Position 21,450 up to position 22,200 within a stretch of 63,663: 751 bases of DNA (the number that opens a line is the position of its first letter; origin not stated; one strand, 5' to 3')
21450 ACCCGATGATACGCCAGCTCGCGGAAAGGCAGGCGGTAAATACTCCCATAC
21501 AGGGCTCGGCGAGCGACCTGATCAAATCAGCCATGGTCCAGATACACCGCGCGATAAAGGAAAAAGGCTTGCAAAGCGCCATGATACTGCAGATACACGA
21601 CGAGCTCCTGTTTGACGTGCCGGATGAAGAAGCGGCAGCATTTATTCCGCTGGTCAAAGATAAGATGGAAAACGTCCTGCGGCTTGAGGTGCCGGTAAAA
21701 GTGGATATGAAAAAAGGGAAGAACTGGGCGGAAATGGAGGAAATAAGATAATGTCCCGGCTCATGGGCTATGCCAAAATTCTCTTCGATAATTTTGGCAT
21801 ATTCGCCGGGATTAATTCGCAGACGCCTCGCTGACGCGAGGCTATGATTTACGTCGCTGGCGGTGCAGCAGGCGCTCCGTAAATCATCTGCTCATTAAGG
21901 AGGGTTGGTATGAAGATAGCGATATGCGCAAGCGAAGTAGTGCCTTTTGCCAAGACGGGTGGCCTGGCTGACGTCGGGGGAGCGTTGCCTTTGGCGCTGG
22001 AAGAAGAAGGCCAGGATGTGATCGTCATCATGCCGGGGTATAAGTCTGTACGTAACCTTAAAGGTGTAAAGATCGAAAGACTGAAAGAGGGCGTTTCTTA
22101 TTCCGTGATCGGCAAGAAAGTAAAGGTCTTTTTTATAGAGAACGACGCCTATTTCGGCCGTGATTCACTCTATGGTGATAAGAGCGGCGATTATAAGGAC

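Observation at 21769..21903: Highly structured TTAA-bounded element between polA and glgA, abutting the glgA SD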

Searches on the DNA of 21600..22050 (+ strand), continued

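Call 53: search_with_rna_model(model_id=R1, sources=[L092, L093, L094, L095, L096, L097, L098, L099, L100, L101, L102, L103, L104, L105, L106, L107, L108, L109, L110, L111, L112, L113, L114, L115, L116, L117, L118, L119, L120, L121, L122, L123, L124, L125, L126, L127, L128, L129, L130, L131, L132, L133, L134, L135, L136, L137, L138, L139, L140, L141, L142, L143, L144, L145, L146, L147, L148, L149, L150, L151, L152, L153, L154, L155, L156, L157, L158, L159, L160, L161], max_evalue=0.1)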
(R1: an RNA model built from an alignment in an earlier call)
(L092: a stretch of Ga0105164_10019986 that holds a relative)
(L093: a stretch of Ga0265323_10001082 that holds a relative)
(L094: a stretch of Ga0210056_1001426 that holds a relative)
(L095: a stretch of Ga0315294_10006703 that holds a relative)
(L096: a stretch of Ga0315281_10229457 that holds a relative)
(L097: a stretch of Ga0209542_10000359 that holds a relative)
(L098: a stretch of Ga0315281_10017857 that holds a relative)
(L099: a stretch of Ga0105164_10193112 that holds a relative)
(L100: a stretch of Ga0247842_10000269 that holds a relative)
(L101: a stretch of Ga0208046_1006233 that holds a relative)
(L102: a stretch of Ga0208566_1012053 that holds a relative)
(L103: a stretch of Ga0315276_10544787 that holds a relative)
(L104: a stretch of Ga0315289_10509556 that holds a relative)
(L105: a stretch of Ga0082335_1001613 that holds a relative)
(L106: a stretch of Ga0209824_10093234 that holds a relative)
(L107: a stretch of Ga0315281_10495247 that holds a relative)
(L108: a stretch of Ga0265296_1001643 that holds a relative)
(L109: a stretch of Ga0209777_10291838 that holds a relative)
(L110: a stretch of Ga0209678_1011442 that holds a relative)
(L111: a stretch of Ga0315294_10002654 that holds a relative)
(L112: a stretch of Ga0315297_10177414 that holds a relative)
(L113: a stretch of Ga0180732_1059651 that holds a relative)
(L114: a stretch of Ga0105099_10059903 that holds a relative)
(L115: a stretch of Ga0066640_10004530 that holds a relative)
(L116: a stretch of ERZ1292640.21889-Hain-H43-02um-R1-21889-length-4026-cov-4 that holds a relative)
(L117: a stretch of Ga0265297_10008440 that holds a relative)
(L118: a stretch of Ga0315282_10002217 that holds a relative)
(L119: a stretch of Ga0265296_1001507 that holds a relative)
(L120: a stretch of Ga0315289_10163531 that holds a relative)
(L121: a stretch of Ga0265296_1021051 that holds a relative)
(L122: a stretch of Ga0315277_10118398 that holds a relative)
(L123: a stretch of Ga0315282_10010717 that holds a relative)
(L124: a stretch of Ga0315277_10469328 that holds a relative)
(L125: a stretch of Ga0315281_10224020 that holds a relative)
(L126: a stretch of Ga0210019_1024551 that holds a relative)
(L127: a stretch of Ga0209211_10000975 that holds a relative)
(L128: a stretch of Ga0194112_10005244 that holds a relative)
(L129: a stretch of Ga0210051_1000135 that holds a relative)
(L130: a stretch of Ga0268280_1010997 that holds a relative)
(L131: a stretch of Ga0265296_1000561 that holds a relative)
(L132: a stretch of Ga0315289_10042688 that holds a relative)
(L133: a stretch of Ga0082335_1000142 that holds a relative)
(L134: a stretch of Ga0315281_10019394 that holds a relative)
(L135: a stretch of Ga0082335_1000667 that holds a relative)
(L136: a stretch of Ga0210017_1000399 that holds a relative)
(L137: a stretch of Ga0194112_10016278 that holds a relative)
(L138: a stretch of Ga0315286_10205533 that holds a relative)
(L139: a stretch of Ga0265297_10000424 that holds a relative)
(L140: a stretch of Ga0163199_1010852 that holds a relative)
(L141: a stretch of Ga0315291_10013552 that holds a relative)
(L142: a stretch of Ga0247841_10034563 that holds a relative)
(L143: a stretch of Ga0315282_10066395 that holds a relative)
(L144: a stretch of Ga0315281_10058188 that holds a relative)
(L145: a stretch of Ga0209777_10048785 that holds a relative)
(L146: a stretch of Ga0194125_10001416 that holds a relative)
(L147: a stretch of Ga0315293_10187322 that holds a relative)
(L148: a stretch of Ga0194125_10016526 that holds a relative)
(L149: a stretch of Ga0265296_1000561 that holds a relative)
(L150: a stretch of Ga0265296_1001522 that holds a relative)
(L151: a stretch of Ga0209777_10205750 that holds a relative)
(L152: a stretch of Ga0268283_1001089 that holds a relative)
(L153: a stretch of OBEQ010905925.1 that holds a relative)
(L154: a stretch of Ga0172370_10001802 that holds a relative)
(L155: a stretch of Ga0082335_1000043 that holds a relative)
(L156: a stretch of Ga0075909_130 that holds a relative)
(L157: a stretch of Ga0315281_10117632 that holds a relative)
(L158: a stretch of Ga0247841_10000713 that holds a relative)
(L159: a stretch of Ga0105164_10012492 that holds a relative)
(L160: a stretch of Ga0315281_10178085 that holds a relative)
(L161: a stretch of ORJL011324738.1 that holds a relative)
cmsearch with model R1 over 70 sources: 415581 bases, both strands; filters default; matches with E-value up to 0.1: 175.
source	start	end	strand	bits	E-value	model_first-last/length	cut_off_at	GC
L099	169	287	-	134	7.8e-27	1-118/118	no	0.41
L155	3362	3478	-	132.3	1.9e-26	1-118/118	no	0.41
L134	1594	1712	+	130.4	5e-26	1-118/118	no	0.4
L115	8056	8172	+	129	9.9e-26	1-118/118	no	0.4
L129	978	1094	+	129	9.9e-26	1-118/118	no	0.4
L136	9645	9761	+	129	9.9e-26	1-118/118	no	0.4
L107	869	988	+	127.6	2.1e-25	1-118/118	no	0.41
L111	3097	3214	-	127.5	2.2e-25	1-118/118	no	0.44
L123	12160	12276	-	126.5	3.7e-25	1-118/118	no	0.4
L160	1252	1370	-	126.3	4.1e-25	1-118/118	no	0.39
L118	5819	5938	+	125.2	7e-25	1-118/118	no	0.44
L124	147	262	+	125.1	7.4e-25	1-118/118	no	0.39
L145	738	868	+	124.4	1.1e-24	1-118/118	no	0.39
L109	769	899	+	124.4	1.1e-24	1-118/118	no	0.4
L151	153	269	+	124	1.3e-24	1-118/118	no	0.41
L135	994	1109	-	124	1.3e-24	1-118/118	no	0.41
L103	49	165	+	123.7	1.5e-24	1-118/118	no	0.43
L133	5263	5378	+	123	2.2e-24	1-118/118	no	0.41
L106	449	565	+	122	3.7e-24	1-118/118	no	0.41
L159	4190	4306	-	122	3.7e-24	1-118/118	no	0.41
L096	295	412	+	121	6.1e-24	1-118/118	no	0.42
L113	102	219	-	119.9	1e-23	1-118/118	no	0.42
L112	1219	1346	-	119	1.6e-23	1-118/118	no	0.41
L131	6200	6317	-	117.7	3.1e-23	1-118/118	no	0.42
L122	2307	2424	+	117.6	3.3e-23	1-118/118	no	0.42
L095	453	558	-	117.6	3.4e-23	1-118/118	no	0.41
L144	1926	2040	-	117.3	4e-23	1-118/118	no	0.44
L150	11001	11118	+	117.2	4.1e-23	1-118/118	no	0.43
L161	1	113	+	116.3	6.6e-23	4-118/118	5'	0.41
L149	1023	1140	-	115.1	1.2e-22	1-118/118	no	0.44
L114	1012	1128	+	114.6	1.6e-22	1-118/118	no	0.46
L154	2666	2783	+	114.5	1.7e-22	1-118/118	no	0.39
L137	1436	1552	-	113.6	2.5e-22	1-118/118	no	0.4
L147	142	274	-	113.4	2.9e-22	1-118/118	no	0.48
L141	1472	1586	-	113.2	3.1e-22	1-118/118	no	0.43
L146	1337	1452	-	112.9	3.8e-22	1-118/118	no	0.45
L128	2154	2285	-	112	6e-22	1-118/118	no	0.41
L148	6758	6889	+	112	6e-22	1-118/118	no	0.41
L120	1177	1293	+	111.8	6.7e-22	1-118/118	no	0.48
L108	3773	3901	-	111.5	7.7e-22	1-118/118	no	0.41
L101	1360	1479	+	110.3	1.4e-21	1-118/118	no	0.44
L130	2728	2847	+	110.3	1.4e-21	1-118/118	no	0.44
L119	7967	8086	-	108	4.6e-21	1-118/118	no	0.46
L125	1680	1795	+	106.4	1e-20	1-118/118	no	0.42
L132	880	1028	-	104.6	2.6e-20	1-118/118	no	0.42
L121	2320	2451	-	104.3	3e-20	1-118/118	no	0.46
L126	1032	1158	+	103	5.8e-20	1-118/118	no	0.48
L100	3255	3392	-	99.7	3.1e-19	1-118/118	no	0.46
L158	2282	2419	-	99.7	3.1e-19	1-118/118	no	0.46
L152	1370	1481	+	98.1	7e-19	1-118/118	no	0.43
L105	7952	8067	-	96.5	1.6e-18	1-118/118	no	0.42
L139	9565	9677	-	95.1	3.2e-18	1-118/118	no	0.35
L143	1280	1403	-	93.8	6.4e-18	1-118/118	no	0.47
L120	1037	1158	-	90.5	3.4e-17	1-118/118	no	0.48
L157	2301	2420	-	89.5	5.6e-17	1-118/118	no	0.43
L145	683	799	-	87.3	1.7e-16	1-118/118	no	0.44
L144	2055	2174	+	83.6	1.1e-15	1-118/118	no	0.47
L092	2162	2257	+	83.2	1.4e-15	1-118/118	no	0.44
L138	1060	1174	+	82.6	1.9e-15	1-118/118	no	0.44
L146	1464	1579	+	82.5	2e-15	1-118/118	no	0.44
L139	9799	9917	+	77.8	2.2e-14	1-118/118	no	0.4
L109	714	830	-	76.3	4.7e-14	1-118/118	no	0.44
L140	569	712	-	75.7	6.5e-14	1-118/118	no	0.42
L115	7905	8043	-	74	1.6e-13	1-118/118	no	0.42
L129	827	965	-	74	1.6e-13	1-118/118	no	0.42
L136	9494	9632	-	74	1.6e-13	1-118/118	no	0.42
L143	1342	1460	+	72.6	3.1e-13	1-118/118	no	0.42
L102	2319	2416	+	70.4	9.8e-13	1-118/118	no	0.42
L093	11898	11989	+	69.2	1.8e-12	1-118/118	no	0.5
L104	890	995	-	69.2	1.8e-12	1-118/118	no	0.51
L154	3233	3330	+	68.9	2.1e-12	1-118/118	no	0.47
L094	3530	3605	+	68.8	2.2e-12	1-118/118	no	0.42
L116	1860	1961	+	67.9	3.4e-12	1-118/118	no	0.48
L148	717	844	-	66.7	6.3e-12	1-118/118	no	0.4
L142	2793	2911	-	66.7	6.4e-12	1-118/118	no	0.42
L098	5745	5838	-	65.3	1.3e-11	1-118/118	no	0.4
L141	2355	2487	+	60.4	1.6e-10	1-118/118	no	0.43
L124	40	132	-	54.2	3.7e-09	1-118/118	no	0.42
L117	5271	5364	+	54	4.2e-09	1-118/118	no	0.38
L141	1728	1845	+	52.9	7.3e-09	1-118/118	no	0.48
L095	10042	10160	-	50.1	3e-08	1-118/118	no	0.49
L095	10599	10722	-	49.5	4.1e-08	1-118/118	no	0.44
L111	3229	3354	+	49.3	4.5e-08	1-118/118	no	0.4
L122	928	1013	+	49.3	4.5e-08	1-118/118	no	0.45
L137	1633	1756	+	49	5.4e-08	1-118/118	no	0.44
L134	983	1104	-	46.4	2.1e-07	1-118/118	no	0.45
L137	4762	4882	+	45.7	2.9e-07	1-118/118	no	0.5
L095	10443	10564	+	45.7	3e-07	1-118/118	no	0.43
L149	6688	6803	-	45.7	3e-07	1-118/118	no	0.49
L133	5111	5248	-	45.5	3.2e-07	1-118/118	no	0.49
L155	2436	2570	+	45.2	3.8e-07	1-118/118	no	0.53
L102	2138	2231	-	45.2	3.8e-07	1-118/118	no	0.38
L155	2367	2432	-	44.4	5.7e-07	1-118/118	no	0.35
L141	7982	8090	-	44.4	5.7e-07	1-118/118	no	0.5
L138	1337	1457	-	44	6.8e-07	1-118/118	no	0.48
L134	796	949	+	43.8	7.6e-07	1-118/118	no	0.55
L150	3918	4047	-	43.3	9.9e-07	1-118/118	no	0.43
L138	1175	1298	+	43.1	1.1e-06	1-118/118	no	0.56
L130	2294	2392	+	42.2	1.7e-06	1-118/118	no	0.34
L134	1355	1479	-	41.8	2.1e-06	1-118/118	no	0.43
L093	11849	11959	-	38.8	9.5e-06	1-118/118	no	0.41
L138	1035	1121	-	38.3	1.3e-05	1-118/118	no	0.43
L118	173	244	+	37.8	1.6e-05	1-118/118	no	0.35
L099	303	423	+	37.3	2.1e-05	1-118/118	no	0.47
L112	1285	1401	+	36.4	3.3e-05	1-118/118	no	0.47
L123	12215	12296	+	35.9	4.4e-05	1-118/118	no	0.4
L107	809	930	-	35.7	4.9e-05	1-118/118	no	0.43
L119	8024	8173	+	35.6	5e-05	1-118/118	no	0.37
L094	3479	3591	-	35.3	6e-05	1-118/118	no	0.35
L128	2224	2336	+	35.2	6e-05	1-118/118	no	0.46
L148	6707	6819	-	35.2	6e-05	1-118/118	no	0.46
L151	85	214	-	35.2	6.2e-05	1-118/118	no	0.32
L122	2252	2368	-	34.4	9.4e-05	1-118/118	no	0.38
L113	158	274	+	34.3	9.6e-05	1-118/118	no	0.38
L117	5242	5333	-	34.2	0.0001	1-118/118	no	0.35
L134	1540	1655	-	34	0.00011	1-118/118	no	0.39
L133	6825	6914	+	33.8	0.00012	1-118/118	no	0.48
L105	8164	8301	+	33.8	0.00013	1-118/118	no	0.44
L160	1308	1399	+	33.6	0.00014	1-118/118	no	0.42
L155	3417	3492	+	33.4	0.00015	1-118/118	no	0.36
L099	226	296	+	32.9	0.0002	1-118/118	no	0.38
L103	40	110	-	32.9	0.0002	1-118/118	no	0.41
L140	651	762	+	32.7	0.00021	1-118/118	no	0.37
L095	497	583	+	32.7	0.00022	1-118/118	no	0.41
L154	2657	2728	-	32.5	0.00024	1-118/118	no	0.33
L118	5798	5881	-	32.4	0.00026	1-118/118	no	0.4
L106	440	510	-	32.2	0.00028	1-118/118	no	0.39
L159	4245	4315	+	32.2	0.00028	1-118/118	no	0.39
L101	1358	1421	-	32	0.00032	1-118/118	no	0.42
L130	2726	2789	-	32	0.00032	1-118/118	no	0.42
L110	1742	1832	-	31.9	0.00033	1-118/118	no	0.3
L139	9615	9726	+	31.8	0.00035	1-118/118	no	0.44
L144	1979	2047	+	31.7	0.00037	1-118/118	no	0.41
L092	2105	2223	-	31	0.00053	1-118/118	no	0.44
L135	1048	1121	+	30.9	0.00054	1-118/118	no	0.39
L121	2389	2469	+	30.9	0.00055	1-118/118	no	0.51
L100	3334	3436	+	30.8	0.00057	1-118/118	no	0.36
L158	2361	2463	+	30.8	0.00057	1-118/118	no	0.36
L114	1009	1073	-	30.1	0.00082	1-118/118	no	0.43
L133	5254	5324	-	30.1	0.00082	1-118/118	no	0.35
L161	1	59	-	29.8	0.00096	1-59/118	3'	0.42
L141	1525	1604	+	29.8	0.00097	1-118/118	no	0.4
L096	286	357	-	29.8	0.00098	1-118/118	no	0.4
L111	3153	3228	+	29.8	0.00098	1-118/118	no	0.43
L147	213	292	+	29.7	0.001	1-118/118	no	0.4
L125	1697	1731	-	29.6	0.0011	16-50/118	no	0.29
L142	2860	2894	+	29.6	0.0011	16-50/118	no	0.29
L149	1078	1168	+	29.5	0.0011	1-118/118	no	0.42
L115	2723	2856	+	29.5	0.0011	1-118/118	no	0.43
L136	4312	4445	+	29.5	0.0011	1-118/118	no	0.43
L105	8016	8050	+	29.4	0.0012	16-50/118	no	0.26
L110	1773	1861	+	29.3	0.0012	1-118/118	no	0.3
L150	10970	11063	-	29.3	0.0012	1-118/118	no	0.37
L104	946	978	+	29.2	0.0013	18-50/118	no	0.3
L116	1811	1922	-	28.7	0.0017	1-118/118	no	0.5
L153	470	507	+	28.4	0.0019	14-50/118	no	0.39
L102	2300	2381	-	27.9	0.0026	1-118/118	no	0.41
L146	1401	1435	+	27.8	0.0027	16-50/118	no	0.31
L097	5173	5209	+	27.4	0.0032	12-51/118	no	0.19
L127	10826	10862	-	27.4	0.0032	12-51/118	no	0.19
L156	6729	6765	+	27.4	0.0032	12-51/118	no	0.19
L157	2368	2403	+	26.8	0.0044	16-50/118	no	0.25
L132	967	1084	+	26.7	0.0047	1-118/118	no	0.4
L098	5776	5855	+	26.4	0.0054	1-118/118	no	0.43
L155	3495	3585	+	26.2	0.006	1-118/118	no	0.57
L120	1194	1228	-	26.2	0.006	16-50/118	no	0.23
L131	6255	6320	+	25.9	0.0069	1-118/118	no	0.41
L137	1491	1559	+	25.5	0.0087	1-118/118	no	0.39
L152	1311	1427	-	24.8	0.012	1-118/118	no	0.29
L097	5179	5210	-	24.5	0.014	16-50/118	no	0.19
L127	10825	10856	+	24.5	0.014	16-50/118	no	0.19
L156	6735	6766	-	24.5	0.014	16-50/118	no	0.19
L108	3849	3884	+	24.1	0.018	16-50/118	no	0.33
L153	474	507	-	24.1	0.018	18-50/118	no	0.44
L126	1003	1090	-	23.5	0.024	1-118/118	no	0.35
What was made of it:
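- Head-to-head doublets resemble REPINs (call 53).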

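Call 55: search_with_rna_model(model_id=R1, sources=[L001, L002, L003, L004, L005, L006, L007, L008, L009, L010, L011, L012, L013, L014, L015, L016, L017, L018, L019, L020, L021, L022, L023, L024, L025, L026, L027, L028, L029, L030, L031, L032, L033, L034, L035, L036, L037, L038, L039, L040, L041, L042, L043, L044, L045, L046, L047, L048, L049, L050, L051, L052, L053, L054, L055, L056, L057, L058, L059, L060, L061, L062, L063, L064, L065, L066, L067, L068, L069, L070, L071, L072, L073, L074, L075, L076, L077, L078, L079, L080, L089, L090, L091], max_evalue=0.1)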
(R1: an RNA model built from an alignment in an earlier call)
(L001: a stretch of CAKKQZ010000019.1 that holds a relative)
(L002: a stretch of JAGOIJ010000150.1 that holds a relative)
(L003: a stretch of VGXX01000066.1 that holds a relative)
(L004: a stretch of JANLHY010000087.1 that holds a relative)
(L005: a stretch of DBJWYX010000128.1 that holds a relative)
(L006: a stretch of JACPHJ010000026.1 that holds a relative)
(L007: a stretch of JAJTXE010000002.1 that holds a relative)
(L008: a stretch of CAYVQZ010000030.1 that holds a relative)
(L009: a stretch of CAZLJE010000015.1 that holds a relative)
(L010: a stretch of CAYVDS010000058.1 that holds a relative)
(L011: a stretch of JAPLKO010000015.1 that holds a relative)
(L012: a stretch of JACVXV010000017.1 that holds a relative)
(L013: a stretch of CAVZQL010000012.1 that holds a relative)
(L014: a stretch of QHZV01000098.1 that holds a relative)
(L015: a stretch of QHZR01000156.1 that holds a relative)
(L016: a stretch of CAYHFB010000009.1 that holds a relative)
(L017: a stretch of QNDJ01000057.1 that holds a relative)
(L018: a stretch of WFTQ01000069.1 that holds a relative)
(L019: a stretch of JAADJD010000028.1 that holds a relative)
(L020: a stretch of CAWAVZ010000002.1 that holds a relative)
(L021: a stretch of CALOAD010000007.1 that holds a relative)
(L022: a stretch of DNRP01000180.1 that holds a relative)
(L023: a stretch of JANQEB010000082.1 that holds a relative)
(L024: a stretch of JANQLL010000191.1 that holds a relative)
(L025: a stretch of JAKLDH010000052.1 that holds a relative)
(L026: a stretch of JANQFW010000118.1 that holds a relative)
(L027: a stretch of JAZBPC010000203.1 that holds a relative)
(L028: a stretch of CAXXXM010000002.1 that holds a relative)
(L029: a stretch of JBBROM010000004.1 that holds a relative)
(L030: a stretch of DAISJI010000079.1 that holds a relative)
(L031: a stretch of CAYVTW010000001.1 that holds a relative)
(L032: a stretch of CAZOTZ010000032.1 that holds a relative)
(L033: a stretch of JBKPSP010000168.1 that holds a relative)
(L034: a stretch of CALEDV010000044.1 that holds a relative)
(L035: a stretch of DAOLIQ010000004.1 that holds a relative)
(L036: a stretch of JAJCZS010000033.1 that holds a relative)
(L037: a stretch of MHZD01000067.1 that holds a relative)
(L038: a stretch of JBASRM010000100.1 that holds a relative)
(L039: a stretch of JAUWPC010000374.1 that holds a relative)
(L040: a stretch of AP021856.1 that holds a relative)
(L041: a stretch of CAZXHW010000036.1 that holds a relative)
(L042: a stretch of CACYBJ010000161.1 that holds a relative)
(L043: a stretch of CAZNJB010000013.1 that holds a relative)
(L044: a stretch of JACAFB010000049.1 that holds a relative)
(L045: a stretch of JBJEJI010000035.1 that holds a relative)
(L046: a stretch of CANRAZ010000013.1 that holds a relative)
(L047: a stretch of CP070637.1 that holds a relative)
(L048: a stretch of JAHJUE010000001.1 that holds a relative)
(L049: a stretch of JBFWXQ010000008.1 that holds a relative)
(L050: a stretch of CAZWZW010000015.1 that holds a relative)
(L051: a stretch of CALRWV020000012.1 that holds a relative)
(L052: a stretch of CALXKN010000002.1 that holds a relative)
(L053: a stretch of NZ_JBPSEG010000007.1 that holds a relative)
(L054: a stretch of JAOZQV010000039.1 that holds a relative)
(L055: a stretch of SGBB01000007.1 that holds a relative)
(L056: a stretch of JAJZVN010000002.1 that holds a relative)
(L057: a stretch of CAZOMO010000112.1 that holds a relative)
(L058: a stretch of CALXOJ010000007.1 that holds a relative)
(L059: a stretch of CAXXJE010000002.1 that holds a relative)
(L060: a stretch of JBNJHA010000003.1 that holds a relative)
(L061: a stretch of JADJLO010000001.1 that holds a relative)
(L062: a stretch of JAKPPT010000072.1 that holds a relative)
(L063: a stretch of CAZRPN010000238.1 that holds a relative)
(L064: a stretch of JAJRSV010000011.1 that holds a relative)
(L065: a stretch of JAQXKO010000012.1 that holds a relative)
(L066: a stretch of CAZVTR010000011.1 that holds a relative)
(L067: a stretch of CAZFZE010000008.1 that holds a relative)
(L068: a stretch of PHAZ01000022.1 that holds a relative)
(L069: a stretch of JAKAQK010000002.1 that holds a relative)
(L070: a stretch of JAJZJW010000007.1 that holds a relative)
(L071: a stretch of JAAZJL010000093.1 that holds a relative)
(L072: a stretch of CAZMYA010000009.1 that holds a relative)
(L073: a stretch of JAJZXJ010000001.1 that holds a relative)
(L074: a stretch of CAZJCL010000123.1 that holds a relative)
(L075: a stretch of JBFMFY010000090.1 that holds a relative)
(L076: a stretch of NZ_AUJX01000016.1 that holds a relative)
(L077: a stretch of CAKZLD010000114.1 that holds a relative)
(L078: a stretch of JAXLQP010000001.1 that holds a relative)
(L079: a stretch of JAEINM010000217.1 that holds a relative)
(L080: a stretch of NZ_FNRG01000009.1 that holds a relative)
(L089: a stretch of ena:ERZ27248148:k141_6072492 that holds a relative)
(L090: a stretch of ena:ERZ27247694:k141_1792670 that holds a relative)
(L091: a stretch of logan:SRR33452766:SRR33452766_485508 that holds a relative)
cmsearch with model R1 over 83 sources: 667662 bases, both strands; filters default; matches with E-value up to 0.1: 1.
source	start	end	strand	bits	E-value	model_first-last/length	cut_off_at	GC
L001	6147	6215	+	32.1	0.00047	1-118/118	no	0.29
